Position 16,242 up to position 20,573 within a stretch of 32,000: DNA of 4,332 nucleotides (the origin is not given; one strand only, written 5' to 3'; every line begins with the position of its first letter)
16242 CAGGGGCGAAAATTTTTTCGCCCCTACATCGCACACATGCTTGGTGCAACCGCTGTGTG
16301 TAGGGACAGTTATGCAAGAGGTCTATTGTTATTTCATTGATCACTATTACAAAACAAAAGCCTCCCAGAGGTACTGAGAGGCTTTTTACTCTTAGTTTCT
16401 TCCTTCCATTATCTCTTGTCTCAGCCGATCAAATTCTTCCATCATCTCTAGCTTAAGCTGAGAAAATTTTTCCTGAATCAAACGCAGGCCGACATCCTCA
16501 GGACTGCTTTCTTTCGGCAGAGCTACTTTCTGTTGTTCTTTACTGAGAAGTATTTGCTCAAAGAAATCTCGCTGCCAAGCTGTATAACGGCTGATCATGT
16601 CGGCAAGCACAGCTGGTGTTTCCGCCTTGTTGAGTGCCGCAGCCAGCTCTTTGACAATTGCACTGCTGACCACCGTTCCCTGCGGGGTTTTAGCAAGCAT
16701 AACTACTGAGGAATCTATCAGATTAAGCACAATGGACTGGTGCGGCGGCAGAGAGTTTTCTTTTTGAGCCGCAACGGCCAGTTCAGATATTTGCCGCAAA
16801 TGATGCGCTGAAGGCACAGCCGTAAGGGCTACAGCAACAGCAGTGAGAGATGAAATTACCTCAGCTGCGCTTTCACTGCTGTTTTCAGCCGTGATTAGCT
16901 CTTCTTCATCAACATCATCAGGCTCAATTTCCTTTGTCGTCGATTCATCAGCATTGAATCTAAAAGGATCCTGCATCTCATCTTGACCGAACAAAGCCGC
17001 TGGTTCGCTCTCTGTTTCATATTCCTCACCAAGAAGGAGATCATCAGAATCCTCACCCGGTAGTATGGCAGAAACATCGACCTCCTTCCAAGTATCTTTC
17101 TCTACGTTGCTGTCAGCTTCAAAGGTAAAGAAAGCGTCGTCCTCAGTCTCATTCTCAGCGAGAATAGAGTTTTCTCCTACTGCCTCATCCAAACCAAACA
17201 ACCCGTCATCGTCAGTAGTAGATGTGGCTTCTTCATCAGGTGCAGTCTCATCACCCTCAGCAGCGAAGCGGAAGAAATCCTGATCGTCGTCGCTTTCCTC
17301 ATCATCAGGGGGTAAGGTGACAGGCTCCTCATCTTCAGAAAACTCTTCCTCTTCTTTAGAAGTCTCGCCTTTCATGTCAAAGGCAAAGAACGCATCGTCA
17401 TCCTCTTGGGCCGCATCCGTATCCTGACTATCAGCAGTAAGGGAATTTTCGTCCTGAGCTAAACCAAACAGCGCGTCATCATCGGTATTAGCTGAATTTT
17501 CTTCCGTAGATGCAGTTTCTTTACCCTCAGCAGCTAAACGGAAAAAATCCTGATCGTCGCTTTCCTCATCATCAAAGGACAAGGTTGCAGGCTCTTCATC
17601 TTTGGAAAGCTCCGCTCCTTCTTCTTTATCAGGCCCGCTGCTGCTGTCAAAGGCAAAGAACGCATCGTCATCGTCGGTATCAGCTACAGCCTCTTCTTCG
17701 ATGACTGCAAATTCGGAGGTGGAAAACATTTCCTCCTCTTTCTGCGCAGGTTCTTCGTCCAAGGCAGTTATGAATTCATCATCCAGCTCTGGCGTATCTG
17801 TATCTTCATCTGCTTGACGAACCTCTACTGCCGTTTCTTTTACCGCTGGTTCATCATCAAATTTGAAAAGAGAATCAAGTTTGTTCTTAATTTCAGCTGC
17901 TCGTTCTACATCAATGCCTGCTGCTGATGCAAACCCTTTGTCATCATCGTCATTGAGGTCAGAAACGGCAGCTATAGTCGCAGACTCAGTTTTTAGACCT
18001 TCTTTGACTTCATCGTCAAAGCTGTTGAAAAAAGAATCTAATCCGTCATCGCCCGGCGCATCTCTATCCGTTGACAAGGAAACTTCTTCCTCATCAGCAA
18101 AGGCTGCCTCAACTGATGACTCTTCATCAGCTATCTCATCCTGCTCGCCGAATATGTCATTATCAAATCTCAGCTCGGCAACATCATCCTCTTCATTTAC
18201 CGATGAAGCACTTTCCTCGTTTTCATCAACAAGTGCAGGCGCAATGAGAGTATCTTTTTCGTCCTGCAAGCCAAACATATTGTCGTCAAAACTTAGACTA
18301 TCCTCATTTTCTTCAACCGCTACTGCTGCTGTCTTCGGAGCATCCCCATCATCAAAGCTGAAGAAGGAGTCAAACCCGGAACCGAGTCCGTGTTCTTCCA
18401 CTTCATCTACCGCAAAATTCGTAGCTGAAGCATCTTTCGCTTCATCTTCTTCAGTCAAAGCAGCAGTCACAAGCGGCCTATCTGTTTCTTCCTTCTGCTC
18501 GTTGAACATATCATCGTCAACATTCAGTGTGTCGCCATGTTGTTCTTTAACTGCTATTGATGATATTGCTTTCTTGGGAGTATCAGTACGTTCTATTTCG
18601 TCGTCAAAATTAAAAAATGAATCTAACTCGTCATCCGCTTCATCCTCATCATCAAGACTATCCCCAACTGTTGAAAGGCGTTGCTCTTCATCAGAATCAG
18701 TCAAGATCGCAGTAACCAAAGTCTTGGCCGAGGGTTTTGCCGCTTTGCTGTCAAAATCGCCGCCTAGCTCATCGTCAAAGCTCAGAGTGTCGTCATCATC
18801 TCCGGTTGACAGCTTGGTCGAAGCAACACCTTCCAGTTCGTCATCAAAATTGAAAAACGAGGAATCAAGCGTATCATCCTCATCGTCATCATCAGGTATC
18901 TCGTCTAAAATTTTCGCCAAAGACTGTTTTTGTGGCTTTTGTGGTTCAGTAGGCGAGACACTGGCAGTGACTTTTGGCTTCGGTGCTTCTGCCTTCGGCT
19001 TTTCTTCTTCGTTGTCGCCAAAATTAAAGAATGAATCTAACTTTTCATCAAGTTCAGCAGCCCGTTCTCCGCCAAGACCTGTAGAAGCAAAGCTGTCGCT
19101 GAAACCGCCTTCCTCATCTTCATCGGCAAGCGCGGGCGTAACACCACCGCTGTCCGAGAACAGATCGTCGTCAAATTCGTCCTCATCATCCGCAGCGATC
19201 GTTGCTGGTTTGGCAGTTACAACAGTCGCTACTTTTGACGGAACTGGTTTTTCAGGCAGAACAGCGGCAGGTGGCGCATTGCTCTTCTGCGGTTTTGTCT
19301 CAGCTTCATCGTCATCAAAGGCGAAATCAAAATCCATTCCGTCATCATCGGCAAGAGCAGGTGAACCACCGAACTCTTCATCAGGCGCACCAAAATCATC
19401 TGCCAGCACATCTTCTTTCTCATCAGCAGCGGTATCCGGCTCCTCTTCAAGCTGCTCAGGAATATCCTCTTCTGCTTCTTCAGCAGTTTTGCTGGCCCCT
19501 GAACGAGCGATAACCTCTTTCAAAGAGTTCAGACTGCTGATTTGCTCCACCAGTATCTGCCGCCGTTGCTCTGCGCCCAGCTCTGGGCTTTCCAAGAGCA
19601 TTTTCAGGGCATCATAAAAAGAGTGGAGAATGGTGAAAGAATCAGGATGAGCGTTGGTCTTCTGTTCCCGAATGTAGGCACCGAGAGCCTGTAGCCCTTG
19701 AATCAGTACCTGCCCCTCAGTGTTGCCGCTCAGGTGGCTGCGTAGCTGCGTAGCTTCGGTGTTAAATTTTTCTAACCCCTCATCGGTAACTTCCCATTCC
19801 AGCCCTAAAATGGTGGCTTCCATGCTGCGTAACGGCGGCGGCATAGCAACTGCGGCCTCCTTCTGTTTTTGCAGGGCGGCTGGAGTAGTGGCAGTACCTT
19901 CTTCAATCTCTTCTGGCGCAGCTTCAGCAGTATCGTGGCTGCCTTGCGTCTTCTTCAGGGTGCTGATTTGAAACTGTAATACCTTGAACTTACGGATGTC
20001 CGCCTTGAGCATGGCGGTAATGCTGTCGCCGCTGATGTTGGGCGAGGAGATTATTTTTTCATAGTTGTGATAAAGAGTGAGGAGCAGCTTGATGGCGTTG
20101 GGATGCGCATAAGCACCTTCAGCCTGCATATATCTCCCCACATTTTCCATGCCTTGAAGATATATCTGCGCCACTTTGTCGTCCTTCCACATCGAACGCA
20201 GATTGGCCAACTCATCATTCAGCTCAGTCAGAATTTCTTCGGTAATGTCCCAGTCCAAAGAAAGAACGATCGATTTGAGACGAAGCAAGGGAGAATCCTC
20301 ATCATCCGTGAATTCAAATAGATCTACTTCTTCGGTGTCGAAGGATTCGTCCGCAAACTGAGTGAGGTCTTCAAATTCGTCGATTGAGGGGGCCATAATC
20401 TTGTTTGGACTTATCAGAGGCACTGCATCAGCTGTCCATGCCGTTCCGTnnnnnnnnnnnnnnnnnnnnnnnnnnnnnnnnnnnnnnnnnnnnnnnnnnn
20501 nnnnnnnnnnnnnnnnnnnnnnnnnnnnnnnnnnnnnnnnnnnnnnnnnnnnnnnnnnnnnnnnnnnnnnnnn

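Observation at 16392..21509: mglB-mglA operon extended by a giant hyper-acidic protein: candidate undescribed polarity/motility module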

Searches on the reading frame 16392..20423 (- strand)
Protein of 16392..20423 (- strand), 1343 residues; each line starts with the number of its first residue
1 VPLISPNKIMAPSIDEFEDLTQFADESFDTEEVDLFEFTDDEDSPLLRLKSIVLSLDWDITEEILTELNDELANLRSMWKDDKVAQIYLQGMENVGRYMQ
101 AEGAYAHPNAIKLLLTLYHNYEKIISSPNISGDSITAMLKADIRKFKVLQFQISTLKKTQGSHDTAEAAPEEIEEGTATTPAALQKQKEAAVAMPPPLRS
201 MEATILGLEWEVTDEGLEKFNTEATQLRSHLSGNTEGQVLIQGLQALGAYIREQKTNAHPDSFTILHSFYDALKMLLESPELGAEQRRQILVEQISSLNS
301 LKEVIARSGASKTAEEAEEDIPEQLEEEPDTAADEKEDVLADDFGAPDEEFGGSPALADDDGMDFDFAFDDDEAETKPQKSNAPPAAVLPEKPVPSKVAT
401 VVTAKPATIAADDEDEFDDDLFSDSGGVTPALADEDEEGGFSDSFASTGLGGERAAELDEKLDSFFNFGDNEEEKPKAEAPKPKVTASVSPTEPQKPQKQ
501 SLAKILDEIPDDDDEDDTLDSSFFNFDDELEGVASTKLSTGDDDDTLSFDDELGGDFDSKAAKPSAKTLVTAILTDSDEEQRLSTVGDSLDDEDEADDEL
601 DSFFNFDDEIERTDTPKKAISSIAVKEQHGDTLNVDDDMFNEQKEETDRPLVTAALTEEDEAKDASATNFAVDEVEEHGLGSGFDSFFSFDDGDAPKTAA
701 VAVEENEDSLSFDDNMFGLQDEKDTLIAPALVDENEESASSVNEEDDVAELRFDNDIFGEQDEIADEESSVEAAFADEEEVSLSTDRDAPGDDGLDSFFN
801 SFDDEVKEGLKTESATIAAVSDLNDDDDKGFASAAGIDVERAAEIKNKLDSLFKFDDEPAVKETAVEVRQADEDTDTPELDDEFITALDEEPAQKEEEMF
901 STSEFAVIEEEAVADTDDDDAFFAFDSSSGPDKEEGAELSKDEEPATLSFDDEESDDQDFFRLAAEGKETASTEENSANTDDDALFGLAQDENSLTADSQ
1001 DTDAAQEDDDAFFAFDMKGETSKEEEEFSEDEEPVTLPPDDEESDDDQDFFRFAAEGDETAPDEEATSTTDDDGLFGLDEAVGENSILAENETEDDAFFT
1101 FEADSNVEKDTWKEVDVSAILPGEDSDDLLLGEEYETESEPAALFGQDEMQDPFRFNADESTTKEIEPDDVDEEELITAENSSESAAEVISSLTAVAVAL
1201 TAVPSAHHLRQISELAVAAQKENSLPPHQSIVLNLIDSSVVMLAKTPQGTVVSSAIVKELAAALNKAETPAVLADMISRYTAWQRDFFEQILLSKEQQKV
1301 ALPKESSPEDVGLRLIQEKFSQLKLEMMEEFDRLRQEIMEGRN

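Call 3: search_protein_families(library=pfam, proteins=[window:16392-20423:-], max_evalue=0.1)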
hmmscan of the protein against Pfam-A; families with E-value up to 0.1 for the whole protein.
window:16392-20423:- (1343 aa): 0 families

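Call 4: search_protein_families(library=ncbifam, proteins=[window:16392-20423:-], max_evalue=0.1)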
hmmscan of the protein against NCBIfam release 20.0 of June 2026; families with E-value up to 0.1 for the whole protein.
window:16392-20423:- (1343 aa): 0 families

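Call 9: find_encoding_contigs(protein=window:16392-20423:-, flank=10000, max_places=6)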
Protein window:16392-20423:- (1343 aa): 3 contigs read that carry it; 3 places shown.
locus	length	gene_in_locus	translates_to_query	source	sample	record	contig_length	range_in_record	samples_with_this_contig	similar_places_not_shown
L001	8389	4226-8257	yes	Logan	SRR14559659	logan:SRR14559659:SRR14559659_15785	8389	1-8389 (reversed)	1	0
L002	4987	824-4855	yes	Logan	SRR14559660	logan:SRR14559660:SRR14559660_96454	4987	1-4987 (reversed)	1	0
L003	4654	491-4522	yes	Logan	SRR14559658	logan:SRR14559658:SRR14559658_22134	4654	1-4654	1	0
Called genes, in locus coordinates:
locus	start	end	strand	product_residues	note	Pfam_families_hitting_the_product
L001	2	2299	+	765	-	?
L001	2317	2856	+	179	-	PF04390:LptE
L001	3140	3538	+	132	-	PF03259:Robl_LC7 (weak)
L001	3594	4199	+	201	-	PF00025:Arf (weak), PF00071:Ras, PF00009:GTP_EFTU (weak)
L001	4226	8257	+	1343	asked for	-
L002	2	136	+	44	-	?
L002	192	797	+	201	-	PF00025:Arf (weak), PF00071:Ras, PF00009:GTP_EFTU (weak)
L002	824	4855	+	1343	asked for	-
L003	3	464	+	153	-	?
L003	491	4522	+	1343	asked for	-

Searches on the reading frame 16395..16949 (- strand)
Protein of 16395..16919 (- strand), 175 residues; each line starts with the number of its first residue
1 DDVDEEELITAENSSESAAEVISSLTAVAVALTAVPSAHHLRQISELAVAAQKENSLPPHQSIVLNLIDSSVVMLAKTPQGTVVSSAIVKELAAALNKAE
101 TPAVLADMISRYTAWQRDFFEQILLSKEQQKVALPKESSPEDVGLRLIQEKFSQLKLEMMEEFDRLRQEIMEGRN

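Call 15: find_homologous_proteins(query=window:16395-16919:-, max_evalue=0.001)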
Query seq(175 aa): 755 candidates shared short words with the query, none scored E <= 0.001.

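Call 73: predict_structure(alignment_id=A4)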
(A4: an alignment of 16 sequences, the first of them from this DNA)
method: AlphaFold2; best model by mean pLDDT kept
length: 185 residues; sequences in the alignment: 16
mean_pLDDT: 85.4   pTM: 0.64
mean pLDDT of the five models: 85.4, 85.2, 83.8, 82.4, 81.0
residues with pLDDT >= 90: 110; 70-90: 40; 50-70: 31; < 50: 4
segments of 3 or more residues with pLDDT < 50: 1-3
pLDDT, mean of each block of 10 residues (from residue 1): 57 56 71 96 93 96 91 97 93 89 96 97 96 88 65 76 90 92 81
secondary structure, 60 per line:
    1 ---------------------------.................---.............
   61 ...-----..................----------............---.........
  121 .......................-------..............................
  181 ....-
elements in order: H28-44 H48-63 H69-86 H97-108 H112-143 H151-184

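Call 76: fold_search(model_id=the predicted structure, library=pdb)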
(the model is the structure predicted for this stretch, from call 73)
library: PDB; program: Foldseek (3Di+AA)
matches with E <= 10: 290; with E <= 0.001: 0
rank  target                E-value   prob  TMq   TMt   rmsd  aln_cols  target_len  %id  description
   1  4k0d_A                1.3e-01  0.57  0.25  0.30  16.4       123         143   16  Periplasmic sensor domain of sensor histidine kinase, Adeh_2942 (released 2013-06-12)
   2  3s9o_C                2.9e-01  0.44  0.27  0.34  16.4       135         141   12  The Focal Adhesion Targeting (FAT) domain of the Focal Adhesion Kinase showing N-terminal interactions in cis (released 2012-06-06)
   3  4k0d_B                3.1e-01  0.33  0.25  0.29  19.8       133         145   13  Periplasmic sensor domain of sensor histidine kinase, Adeh_2942 (released 2013-06-12)
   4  3g50_C                3.5e-01  0.30  0.19  0.28  13.1       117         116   16  Crystal Structure of NiSOD D3A mutant at 1.9 A (released 2009-04-28)
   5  4ncq_B                3.9e-01  0.28  0.19  0.29  13.2       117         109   16  Crystal structure of NiSOD H1A mutant (released 2014-12-24)
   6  1t6q_A                4.3e-01  0.25  0.18  0.29  13.2       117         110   15  Nickel Superoxide Dismutase (NiSOD) CN-treated Apo Structure (released 2004-07-13)
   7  6m97                  4.6e-01  0.63  0.32  0.29  17.9       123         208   14  Crystal structure of the high-affinity copper transporter Ctr1 (released 2019-04-03)
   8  3g4x_A                4.6e-01  0.25  0.18  0.27  13.2       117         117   16  Crystal Structure of NiSOD Y9F mutant (released 2009-04-28)
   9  1t6i_A                4.6e-01  0.18  0.17  0.26  13.2       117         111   14  Nickel Superoxide Dismutase (NiSOD) Apo Structure (released 2004-07-13)
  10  6iui_A                4.9e-01  0.33  0.25  0.34   8.6       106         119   18  Crystal structure of GIT1 PBD domain in complex with Paxillin LD4 motif (released 2019-03-06)
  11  4ncq_A                5.4e-01  0.23  0.18  0.29  13.2       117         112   16  Crystal structure of NiSOD H1A mutant (released 2014-12-24)
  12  3g50_B                5.4e-01  0.16  0.17  0.25  13.2       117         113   14  Crystal Structure of NiSOD D3A mutant at 1.9 A (released 2009-04-28)
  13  6iuh_A                5.7e-01  0.33  0.25  0.34   8.4       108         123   14  Crystal structure of GIT1 PBD domain in complex with Liprin-alpha2 (released 2019-02-20)
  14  1t6i_C                6.1e-01  0.21  0.19  0.29  13.2       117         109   15  Nickel Superoxide Dismutase (NiSOD) Apo Structure (released 2004-07-13)
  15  3g4x_C                6.4e-01  0.21  0.19  0.28  13.1       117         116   16  Crystal Structure of NiSOD Y9F mutant (released 2009-04-28)
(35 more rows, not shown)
